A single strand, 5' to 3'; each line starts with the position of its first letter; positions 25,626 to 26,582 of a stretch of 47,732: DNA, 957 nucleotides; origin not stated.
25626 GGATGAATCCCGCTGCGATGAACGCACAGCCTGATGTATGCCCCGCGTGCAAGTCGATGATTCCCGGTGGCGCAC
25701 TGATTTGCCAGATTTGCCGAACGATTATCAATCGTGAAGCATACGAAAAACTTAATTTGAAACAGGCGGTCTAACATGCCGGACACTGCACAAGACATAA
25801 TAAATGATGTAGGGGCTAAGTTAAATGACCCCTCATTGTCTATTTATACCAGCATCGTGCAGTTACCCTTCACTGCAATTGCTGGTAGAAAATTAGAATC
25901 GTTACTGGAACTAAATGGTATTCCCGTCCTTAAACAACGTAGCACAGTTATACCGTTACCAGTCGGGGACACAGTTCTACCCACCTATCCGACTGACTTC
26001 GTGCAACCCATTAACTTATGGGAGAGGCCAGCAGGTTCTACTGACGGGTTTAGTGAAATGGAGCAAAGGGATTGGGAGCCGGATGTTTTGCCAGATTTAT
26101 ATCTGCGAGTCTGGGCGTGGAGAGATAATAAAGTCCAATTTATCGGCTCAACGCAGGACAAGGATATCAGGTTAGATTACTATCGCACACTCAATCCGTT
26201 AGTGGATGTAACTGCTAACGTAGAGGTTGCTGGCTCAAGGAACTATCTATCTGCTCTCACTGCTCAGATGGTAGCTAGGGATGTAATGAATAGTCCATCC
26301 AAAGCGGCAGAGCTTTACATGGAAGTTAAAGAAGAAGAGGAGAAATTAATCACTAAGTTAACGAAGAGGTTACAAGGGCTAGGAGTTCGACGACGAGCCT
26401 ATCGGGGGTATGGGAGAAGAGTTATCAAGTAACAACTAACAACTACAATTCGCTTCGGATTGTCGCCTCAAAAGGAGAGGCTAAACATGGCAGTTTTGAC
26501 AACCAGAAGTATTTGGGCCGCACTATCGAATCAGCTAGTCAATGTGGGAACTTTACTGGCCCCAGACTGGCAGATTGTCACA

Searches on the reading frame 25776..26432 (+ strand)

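Call 115: search_protein_families(library=pfam, proteins=[window:25776-26432:+], max_evalue=0.001)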
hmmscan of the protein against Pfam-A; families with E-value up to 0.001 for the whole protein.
window:25776-26432:+ (218 aa): 1 family
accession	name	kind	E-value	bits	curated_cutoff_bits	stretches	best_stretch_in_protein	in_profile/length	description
PF24175.2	SU10_adaptor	-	6e-07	30.5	27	1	4-178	2-168/194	SU10 adaptor protein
